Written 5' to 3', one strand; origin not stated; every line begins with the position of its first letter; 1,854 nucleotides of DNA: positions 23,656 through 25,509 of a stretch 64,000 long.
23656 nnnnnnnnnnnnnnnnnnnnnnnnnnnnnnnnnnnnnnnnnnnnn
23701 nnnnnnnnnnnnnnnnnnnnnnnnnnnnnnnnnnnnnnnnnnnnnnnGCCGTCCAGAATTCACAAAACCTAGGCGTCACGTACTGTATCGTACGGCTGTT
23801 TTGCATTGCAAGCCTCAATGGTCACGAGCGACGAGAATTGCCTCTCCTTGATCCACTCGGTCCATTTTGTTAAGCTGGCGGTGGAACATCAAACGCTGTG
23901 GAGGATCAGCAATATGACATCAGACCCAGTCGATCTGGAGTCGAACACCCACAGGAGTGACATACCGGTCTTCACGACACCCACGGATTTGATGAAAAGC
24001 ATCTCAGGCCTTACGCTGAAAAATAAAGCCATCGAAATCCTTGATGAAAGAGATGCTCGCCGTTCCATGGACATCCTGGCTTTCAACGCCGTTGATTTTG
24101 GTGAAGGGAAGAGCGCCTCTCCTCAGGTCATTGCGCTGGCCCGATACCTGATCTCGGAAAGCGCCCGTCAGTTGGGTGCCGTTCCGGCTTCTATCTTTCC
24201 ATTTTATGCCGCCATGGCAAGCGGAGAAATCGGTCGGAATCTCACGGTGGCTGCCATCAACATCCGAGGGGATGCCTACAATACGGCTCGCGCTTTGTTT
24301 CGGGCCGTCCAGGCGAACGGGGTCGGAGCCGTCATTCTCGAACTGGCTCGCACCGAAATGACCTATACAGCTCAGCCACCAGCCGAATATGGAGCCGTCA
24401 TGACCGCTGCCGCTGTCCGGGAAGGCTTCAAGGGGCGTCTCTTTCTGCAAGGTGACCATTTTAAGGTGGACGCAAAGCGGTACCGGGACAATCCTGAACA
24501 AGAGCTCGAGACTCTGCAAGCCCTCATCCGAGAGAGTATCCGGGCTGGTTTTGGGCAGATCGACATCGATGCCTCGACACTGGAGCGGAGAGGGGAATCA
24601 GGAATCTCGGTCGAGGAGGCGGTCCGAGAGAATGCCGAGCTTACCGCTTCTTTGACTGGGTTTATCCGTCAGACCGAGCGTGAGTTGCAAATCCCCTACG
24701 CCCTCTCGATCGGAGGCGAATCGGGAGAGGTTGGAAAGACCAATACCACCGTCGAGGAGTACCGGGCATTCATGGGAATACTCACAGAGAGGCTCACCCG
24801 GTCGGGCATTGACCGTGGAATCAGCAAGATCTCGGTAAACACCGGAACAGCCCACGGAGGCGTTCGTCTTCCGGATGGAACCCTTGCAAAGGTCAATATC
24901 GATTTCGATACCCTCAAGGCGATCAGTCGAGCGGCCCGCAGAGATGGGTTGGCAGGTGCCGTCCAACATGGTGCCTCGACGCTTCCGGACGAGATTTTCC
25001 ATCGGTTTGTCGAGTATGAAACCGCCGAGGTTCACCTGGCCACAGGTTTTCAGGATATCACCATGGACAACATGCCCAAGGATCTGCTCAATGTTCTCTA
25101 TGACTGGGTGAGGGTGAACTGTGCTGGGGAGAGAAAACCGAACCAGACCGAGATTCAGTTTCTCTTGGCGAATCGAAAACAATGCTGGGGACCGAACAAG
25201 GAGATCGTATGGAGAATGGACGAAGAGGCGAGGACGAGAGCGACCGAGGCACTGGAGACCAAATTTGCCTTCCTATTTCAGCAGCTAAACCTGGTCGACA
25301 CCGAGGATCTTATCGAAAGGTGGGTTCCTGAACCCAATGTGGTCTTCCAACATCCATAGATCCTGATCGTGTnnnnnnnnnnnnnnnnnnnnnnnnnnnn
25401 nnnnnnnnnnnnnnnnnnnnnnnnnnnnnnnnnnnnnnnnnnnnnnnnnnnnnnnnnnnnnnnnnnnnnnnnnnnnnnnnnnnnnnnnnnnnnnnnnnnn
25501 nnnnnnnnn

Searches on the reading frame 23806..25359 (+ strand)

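Call 37: search_protein_families(library=pfam, proteins=[window:23806-25359:+], max_evalue=0.00001)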
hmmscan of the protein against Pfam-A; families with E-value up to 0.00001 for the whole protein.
window:23806-25359:+ (517 aa): 1 family
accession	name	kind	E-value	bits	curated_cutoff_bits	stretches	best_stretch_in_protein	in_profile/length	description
PF01116.26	F_bP_aldolase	-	1e-13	51.9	25.5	1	146-426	15-244/277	Fructose-bisphosphate aldolase class-II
